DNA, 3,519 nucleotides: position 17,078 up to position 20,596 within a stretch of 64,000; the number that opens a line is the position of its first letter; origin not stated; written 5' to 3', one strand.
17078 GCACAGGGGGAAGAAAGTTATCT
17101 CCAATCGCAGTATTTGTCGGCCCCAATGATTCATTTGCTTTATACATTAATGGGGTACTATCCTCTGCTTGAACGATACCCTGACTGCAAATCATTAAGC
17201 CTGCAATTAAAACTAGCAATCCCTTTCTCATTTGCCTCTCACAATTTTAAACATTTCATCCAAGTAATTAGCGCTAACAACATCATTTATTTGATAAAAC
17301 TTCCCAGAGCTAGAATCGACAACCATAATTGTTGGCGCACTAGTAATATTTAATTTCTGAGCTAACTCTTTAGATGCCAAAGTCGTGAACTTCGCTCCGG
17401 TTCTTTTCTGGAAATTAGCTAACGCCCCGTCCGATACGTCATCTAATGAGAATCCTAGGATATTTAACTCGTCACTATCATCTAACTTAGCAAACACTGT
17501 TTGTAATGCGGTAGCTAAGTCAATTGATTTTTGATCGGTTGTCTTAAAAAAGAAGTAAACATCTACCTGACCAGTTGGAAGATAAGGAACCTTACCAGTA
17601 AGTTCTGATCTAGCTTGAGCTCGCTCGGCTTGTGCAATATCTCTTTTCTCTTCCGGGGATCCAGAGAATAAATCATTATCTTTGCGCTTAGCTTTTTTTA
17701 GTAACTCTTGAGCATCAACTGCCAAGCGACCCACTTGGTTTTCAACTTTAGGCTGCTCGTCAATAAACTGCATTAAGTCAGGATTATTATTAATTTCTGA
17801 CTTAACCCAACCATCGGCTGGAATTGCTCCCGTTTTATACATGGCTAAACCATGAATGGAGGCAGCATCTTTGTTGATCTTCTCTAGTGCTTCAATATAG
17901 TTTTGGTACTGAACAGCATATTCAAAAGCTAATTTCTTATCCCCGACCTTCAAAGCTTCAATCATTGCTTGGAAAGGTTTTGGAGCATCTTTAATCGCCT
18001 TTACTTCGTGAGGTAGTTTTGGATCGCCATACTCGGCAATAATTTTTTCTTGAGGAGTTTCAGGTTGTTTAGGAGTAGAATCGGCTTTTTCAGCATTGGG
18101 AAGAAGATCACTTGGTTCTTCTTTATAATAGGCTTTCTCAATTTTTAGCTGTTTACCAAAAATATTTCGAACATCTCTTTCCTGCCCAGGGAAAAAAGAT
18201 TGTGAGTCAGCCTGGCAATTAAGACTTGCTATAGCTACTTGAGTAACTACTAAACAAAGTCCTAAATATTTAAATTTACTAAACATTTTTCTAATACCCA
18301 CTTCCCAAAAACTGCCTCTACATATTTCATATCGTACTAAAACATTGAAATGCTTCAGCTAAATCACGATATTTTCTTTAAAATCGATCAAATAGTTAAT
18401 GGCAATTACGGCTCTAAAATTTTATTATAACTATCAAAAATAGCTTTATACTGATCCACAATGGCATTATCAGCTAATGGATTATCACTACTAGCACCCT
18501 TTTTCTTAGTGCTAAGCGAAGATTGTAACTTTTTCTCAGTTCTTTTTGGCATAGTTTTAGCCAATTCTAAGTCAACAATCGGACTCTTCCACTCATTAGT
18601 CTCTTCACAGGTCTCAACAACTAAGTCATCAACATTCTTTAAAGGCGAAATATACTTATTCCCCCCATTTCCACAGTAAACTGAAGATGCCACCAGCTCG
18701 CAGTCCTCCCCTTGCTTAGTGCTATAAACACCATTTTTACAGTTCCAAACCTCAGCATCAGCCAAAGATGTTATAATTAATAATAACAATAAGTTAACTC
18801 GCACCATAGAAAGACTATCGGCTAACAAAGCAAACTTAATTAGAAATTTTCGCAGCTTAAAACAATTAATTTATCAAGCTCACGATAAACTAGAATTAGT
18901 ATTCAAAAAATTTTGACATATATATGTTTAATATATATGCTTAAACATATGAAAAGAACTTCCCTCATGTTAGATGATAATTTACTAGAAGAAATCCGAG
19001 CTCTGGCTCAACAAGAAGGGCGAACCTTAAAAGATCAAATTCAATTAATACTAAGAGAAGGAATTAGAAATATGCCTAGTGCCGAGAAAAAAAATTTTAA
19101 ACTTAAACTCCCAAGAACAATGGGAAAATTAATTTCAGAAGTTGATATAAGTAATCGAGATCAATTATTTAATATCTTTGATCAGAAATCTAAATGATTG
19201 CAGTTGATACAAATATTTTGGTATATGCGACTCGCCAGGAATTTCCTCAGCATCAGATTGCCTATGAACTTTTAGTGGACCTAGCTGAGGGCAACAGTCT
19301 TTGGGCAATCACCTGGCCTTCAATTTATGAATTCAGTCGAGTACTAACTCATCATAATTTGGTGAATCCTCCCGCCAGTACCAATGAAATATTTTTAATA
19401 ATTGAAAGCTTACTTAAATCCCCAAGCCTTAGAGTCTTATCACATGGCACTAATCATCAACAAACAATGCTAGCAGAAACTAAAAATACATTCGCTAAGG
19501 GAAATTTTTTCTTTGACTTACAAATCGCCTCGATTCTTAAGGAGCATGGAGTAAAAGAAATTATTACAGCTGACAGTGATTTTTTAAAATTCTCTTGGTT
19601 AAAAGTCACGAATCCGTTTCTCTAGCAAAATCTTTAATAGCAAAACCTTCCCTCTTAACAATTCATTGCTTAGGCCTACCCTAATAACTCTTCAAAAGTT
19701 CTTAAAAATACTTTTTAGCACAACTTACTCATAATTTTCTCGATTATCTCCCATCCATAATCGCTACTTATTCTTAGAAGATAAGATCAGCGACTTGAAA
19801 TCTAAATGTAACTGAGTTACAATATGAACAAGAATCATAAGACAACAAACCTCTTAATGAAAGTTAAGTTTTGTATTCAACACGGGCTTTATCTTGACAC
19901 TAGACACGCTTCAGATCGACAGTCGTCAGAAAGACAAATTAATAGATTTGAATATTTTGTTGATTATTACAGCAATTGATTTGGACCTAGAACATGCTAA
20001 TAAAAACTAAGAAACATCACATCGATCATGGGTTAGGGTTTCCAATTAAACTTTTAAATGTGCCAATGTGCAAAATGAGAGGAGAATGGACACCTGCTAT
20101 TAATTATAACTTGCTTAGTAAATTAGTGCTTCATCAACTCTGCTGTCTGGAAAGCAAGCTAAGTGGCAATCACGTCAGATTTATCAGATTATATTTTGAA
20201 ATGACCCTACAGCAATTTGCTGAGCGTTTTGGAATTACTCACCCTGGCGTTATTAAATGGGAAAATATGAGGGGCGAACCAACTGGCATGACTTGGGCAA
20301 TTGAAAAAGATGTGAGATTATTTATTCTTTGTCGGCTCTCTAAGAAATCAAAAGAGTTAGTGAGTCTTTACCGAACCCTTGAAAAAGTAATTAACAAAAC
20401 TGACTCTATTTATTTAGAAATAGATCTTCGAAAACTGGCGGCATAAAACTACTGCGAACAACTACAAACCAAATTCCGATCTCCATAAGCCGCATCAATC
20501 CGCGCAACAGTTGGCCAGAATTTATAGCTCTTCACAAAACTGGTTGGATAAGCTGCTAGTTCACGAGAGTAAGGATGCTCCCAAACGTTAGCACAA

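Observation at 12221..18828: Isolated relic of an F-type type IV secretion mating-pair-stabilisation module (TraF-like, possible TraH-like, TraG-N-like) without the rest of a conjugation system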

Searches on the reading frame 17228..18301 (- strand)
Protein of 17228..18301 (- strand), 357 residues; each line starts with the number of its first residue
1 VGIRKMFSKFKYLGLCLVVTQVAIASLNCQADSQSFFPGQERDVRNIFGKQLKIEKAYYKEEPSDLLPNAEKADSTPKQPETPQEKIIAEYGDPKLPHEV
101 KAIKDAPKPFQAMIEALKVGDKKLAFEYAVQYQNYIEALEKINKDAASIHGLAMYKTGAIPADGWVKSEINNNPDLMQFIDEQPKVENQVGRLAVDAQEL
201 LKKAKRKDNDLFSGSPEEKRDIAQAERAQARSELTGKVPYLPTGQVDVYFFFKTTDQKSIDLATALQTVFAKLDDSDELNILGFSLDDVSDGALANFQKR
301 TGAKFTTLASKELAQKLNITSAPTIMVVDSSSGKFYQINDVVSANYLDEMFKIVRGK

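Call 4: search_protein_families(library=pfam, proteins=[window:17228-18301:-], max_evalue=1)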
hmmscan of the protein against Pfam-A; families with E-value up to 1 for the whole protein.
window:17228-18301:- (357 aa): 4 families
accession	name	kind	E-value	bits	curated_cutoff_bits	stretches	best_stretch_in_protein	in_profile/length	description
PF13905.12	Thioredoxin_8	-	3.8e-06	27.6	27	1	245-334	2-93/94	Thioredoxin-like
PF13098.12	Thioredoxin_2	-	0.015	16.1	27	1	294-349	45-102/104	Thioredoxin-like domain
PF13728.12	TraF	-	0.17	12.1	23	1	264-339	145-210/224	F plasmid transfer operon protein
PF08590.15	DUF1771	-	0.53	11.1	28.7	1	110-147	19-56/64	Domain of unknown function (DUF1771)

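Call 5: search_protein_families(library=ncbifam, proteins=[window:17228-18301:-], max_evalue=1)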
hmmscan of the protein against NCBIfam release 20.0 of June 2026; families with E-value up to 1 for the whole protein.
window:17228-18301:- (357 aa): 4 families
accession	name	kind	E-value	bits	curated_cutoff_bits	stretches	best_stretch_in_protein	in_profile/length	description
TIGR02716.1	C20_methyl_CrtF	equivalog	0.0037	16.4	276.1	1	226-298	101-172/306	bacteriochlorophyllide d C-20 methyltransferase BchU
TIGR02740.1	TraF-like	hypoth_equivalog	0.061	12.6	232.25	1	308-345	221-259/276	TraF-like protein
NF033085.1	bla_class_C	equivalog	0.064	12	415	1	108-185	63-137/356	class C beta-lactamase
TIGR01068.1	thioredoxin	equivalog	0.12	12.6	96.8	1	302-332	49-79/101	thioredoxin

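Call 22: find_homologous_proteins(query=window:17228-18301:-)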
Query window:17228-18301:- (357 aa): 8 proteins with E <= 0.001 among 4553 candidates.
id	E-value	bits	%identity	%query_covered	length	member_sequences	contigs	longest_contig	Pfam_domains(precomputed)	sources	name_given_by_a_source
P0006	5.8e-227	770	100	99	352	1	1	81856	PF13905.13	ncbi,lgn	-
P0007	4.6e-169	580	76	99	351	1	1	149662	PF13905.13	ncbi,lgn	-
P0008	1.9e-60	223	36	94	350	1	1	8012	-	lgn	-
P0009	2.8e-52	196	35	94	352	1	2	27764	-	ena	-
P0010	7.6e-43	165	34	82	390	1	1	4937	-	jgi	jgi:hypothetical protein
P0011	1.1e-42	165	36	77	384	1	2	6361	-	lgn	-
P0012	5.6e-26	110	30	76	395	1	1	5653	-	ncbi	-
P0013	3.4e-14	71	26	83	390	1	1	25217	-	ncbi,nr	ncbi:hypothetical protein MRY87_10450 [bacterium]|nr:hypothetical protein [bacterium]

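Call 24: find_encoding_contigs(protein=P0013, flank=10000, max_places=2)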
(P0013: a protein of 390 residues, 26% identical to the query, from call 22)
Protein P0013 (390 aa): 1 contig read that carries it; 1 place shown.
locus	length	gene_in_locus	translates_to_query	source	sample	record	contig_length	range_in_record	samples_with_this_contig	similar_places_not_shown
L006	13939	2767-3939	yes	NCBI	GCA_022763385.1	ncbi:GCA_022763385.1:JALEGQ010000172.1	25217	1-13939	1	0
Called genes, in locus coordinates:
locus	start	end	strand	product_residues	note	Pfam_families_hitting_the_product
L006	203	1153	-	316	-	PF01008:IF-2B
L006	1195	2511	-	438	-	PF02040:ArsB, PF03600:CitMHS, PF16980:CitMHS_2 (weak)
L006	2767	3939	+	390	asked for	-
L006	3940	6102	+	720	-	-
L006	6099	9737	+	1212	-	-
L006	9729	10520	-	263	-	PF01435:Peptidase_M48, PF10463:Peptidase_U49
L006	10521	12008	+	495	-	PF03772:Competence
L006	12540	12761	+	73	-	-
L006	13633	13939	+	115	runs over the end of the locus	-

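Call 25: find_encoding_contigs(protein=P0009, flank=10000, max_places=2)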
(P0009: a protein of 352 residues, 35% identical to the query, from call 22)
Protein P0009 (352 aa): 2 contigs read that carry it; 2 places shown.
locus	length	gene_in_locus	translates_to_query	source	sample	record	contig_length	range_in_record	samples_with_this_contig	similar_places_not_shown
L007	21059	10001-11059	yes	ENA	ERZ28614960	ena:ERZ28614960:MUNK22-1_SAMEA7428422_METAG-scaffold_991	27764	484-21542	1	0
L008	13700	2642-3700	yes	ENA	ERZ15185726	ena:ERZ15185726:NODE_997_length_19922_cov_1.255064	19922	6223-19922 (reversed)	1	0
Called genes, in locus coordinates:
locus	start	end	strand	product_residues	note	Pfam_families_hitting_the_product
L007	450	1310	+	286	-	PF03775:MinC_C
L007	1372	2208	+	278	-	PF06564:CBP_BcsQ, PF10609:ParA, PF13614:AAA_31, PF00142:Fer4_NifH (faint), PF01656:CbiA, PF02374:ArsA_ATPase (weak), PF09140:MipZ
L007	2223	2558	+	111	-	PF03776:MinE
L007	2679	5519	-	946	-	PF02347:GDC-P, PF01212:Beta_elim_lyase (faint), PF21478:GcvP2_C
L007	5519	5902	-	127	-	PF01597:GCV_H, PF00364:Biotin_lipoyl (weak)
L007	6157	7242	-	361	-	PF01571:GCV_T, PF08669:GCV_T_C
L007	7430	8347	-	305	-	PF00763:THF_DHG_CYH, PF02882:THF_DHG_CYH_C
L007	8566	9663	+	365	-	PF05222:AlaDh_PNT_N, PF01262:AlaDh_PNT_C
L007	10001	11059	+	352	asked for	-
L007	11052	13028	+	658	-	-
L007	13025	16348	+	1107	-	-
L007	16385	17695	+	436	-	-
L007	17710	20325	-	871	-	-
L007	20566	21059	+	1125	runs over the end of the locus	-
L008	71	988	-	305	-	PF00763:THF_DHG_CYH, PF02882:THF_DHG_CYH_C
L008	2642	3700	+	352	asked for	-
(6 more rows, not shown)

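Call 30: search_solved_structures(query=A2, max_evalue=10)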
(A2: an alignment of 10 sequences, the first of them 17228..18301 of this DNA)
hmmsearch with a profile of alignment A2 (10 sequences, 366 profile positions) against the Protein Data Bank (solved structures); distinct sequences matched with E-value up to 10: 20.
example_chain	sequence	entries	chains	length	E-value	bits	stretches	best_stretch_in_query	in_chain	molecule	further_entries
2m72_A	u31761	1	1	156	6.6e-05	25.5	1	252-350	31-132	Uncharacterized thioredoxin-like protein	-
7djk_A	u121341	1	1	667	0.075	15.5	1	249-357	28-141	Protein SUPPRESSOR OF QUENCHING 1, chloroplastic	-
3fw2_A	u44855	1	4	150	0.15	14.5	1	256-309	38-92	thiol-disulfide oxidoreductase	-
3hjp_A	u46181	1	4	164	0.26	13.7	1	242-317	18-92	Peroxiredoxin, bacterioferritin comigratory protein homolog (Bcp-4)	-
2h1g_A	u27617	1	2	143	0.37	13.2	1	280-363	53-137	Thiol-disulfide oxidoreductase resA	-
8g32_A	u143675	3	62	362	0.37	13.2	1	113-143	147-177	Thiol-activated cytolysin family protein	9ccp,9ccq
3c73_A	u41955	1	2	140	0.41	13.1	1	280-363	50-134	Thiol-disulfide oxidoreductase resA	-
2h19_A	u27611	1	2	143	0.42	13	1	280-363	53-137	Thiol-disulfide oxidoreductase resA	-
2h1a_A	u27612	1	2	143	0.42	13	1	280-363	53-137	Thiol-disulfide oxidoreductase resA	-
3c71_A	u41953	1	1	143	0.44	13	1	280-363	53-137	Thiol-disulfide oxidoreductase resA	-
1st9_A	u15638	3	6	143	0.44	13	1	280-363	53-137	Thiol-disulfide oxidoreductase resA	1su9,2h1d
2h1b_A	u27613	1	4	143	0.46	12.9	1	280-363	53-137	Thiol-disulfide oxidoreductase resA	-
2f9s_A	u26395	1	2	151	0.51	12.7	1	280-363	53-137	Thiol-disulfide oxidoreductase resA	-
9e71_BM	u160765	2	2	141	0.68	12.3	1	101-128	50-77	Small ribosomal subunit protein uS11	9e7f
5t4o_I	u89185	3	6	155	1.2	11.5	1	193-246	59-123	ATP synthase subunit b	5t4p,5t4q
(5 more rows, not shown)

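Call 87: search_protein_families(library=pfam, alignment_id=A2, max_evalue=0.5)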
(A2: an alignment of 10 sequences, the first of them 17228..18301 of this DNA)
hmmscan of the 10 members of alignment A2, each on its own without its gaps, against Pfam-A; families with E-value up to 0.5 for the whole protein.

A. member 1, window:17228-18301:- (357 aa): 3 families
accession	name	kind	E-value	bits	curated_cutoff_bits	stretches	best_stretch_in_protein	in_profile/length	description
PF13905.12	Thioredoxin_8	-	3.8e-06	27.6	27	1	245-334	2-93/94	Thioredoxin-like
PF13098.12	Thioredoxin_2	-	0.015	16.1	27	1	294-349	45-102/104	Thioredoxin-like domain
PF13728.12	TraF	-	0.17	12.1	23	1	264-339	145-210/224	F plasmid transfer operon protein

B. families by the number of members that match (of 10 scanned): 8 families
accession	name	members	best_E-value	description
PF13905.12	Thioredoxin_8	6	3.8e-06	Thioredoxin-like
PF13098.12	Thioredoxin_2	3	0.015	Thioredoxin-like domain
PF13728.12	TraF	2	0.025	F plasmid transfer operon protein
PF08590.15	DUF1771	2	0.19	Domain of unknown function (DUF1771)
PF07728.20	AAA_5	1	0.068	AAA domain (dynein-related subfamily)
PF20105.4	DUF6495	1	0.13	Family of unknown function (DUF6495)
PF17611.7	DUF5506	1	0.14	Family of unknown function (DUF5506)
PF20690.3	bDLD3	1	0.17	Bacterial Death-like domain 3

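Call 109: predict_structure(alignment_id=A9)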
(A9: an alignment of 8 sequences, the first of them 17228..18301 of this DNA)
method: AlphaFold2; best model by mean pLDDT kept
length: 357 residues; sequences in the alignment: 8
mean_pLDDT: 65.7   pTM: 0.39
mean pLDDT of the five models: 65.7, 64.4, 62.1, 59.8, 58.5
residues with pLDDT >= 90: 10; 70-90: 184; 50-70: 65; < 50: 98
segments of 3 or more residues with pLDDT < 50: 1-9, 20-78, 182-193, 202-214
pLDDT, mean of each block of 10 residues (from residue 1): 45 51 41 36 38 29 31 38 77 69 63 81 83 77 71 71 69 65 44 49 45 56 80 77 78 90 86 66 87 89 85 82 84 78 80 77
secondary structure, 60 per line:
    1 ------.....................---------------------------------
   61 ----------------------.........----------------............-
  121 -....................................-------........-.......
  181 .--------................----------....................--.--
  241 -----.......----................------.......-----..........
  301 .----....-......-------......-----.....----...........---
elements in order: H7-27 H83-91 H108-119 H122-157 H165-172 H174-181 H190-205 H216-234 E246-252 H257-272 E279-285 H291-301 E306-309 H311-316 E324-329 E335-339 H344-354

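Call 111: fold_search(model_id=the predicted structure, library=pdb)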
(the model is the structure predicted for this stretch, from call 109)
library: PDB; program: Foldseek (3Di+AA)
matches with E <= 10: 1459; with E <= 0.001: 99
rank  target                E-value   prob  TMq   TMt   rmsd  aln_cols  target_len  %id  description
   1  1lu4                  4.3e-06  1.00  0.28  0.70   2.1       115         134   18  1.1 ANGSTROM RESOLUTION CRYSTAL STRUCTURE OF A SECRETED MYCOBACTERIUM TUBERCULOSIS DISULFIDE OXIDOREDUCTASE HOMOLOGOUS T (released 2003-10-14)
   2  1su9_B                6.4e-06  1.00  0.29  0.73   2.1       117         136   14  Reduced structure of the soluble domain of ResA (released 2004-05-11)
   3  3ios                  8.0e-06  1.00  0.28  0.69   2.2       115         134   20  Structure of MTB dsbF in its mixed oxidized and reduced forms (released 2010-01-05)
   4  2h19_A                8.4e-06  1.00  0.29  0.72   2.1       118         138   14  Crystal Structure of ResA Cys77Ala Variant (released 2006-09-19)
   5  2f9s_A                8.9e-06  1.00  0.29  0.73   1.8       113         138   12  2nd Crystal Structure Of A Soluble Domain Of ResA In The Oxidised Form (released 2006-04-18)
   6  3raz                  8.9e-06  1.00  0.27  0.66   3.1       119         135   17  The crystal structure of thioredoxin-related protein from Neisseria meningitidis serogroup B (released 2011-05-11)
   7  2h1g_A                1.0e-05  1.00  0.29  0.74   2.1       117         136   14  ResA C74A/C77A (released 2006-09-19)
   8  2h1g_B                1.0e-05  1.00  0.29  0.73   2.1       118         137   14  ResA C74A/C77A (released 2006-09-19)
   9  2h19_B                1.3e-05  1.00  0.29  0.74   2.1       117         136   14  Crystal Structure of ResA Cys77Ala Variant (released 2006-09-19)
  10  1st9_A                1.4e-05  1.00  0.29  0.73   1.8       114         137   14  Crystal Structure of a Soluble Domain of ResA in the Oxidised Form (released 2004-05-11)
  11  4nmu_D                1.6e-05  1.00  0.29  0.71   1.9       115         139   20  Crystal Structure of Thiol-disulfide Oxidoreductase from Bacillus str. 'Ames Ancestor' (released 2013-12-18)
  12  3c73_A                1.6e-05  1.00  0.29  0.74   2.0       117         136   14  Structure of CEHC variant ResA (released 2008-08-12)
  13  2h1b_A                1.7e-05  1.00  0.28  0.68   2.2       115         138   16  ResA E80Q (released 2006-09-19)
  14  3kcm_E                1.8e-05  1.00  0.27  0.62   3.5       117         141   20  The crystal structure of thioredoxin protein from Geobacter metallireducens (released 2009-11-10)
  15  4nmu_A                2.0e-05  1.00  0.28  0.65   2.1       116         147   20  Crystal Structure of Thiol-disulfide Oxidoreductase from Bacillus str. 'Ames Ancestor' (released 2013-12-18)
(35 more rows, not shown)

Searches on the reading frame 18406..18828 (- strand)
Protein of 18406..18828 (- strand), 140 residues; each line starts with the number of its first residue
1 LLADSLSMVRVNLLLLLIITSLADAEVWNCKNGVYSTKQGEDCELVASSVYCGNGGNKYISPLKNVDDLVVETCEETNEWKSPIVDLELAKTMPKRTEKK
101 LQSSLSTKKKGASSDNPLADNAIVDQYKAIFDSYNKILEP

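Call 4: search_protein_families(library=pfam, proteins=[window:18406-18828:-], max_evalue=1)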
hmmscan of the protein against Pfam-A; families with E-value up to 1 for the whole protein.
window:18406-18828:- (140 aa): 0 families

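Call 5: search_protein_families(library=ncbifam, proteins=[window:18406-18828:-], max_evalue=1)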
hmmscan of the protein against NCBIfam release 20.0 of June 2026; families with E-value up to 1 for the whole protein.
window:18406-18828:- (140 aa): 0 families

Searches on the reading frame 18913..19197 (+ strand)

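Call 19: search_protein_families(library=pfam, proteins=[window:18913-19197:+], max_evalue=0.001)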
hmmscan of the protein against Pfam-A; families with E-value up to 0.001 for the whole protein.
window:18913-19197:+ (94 aa): 1 family
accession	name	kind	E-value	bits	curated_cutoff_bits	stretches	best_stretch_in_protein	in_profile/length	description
PF07878.17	RHH_5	-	7.9e-06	26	26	1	13-52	1-40/43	CopG-like RHH_1 or ribbon-helix-helix domain, RHH_5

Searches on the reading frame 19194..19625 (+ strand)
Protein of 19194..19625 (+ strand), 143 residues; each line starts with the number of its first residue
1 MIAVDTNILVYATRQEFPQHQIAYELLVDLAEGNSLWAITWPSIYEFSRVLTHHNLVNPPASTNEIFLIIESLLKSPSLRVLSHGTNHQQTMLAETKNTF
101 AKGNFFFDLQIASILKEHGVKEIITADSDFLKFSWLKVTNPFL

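Call 19: search_protein_families(library=pfam, proteins=[window:19194-19625:+], max_evalue=0.001)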
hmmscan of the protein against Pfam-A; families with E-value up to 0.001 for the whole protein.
window:19194-19625:+ (143 aa): 1 family
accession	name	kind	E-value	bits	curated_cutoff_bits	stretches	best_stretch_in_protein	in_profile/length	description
PF01850.27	PIN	-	1.6e-07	32.4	23.6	1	2-134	1-118/120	PIN domain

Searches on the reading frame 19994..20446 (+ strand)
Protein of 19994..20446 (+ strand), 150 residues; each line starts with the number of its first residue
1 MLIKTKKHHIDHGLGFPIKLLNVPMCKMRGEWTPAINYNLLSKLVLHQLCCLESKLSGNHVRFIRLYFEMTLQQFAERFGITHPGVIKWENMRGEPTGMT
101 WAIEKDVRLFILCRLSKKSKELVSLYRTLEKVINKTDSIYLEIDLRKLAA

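Call 19: search_protein_families(library=pfam, proteins=[window:19994-20446:+], max_evalue=0.001)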
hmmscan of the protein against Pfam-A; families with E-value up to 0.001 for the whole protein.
window:19994-20446:+ (150 aa): 1 family
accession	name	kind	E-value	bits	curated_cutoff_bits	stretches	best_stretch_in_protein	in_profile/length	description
PF01381.28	HTH_3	-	0.00038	20.9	23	1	70-99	10-39/55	Helix-turn-helix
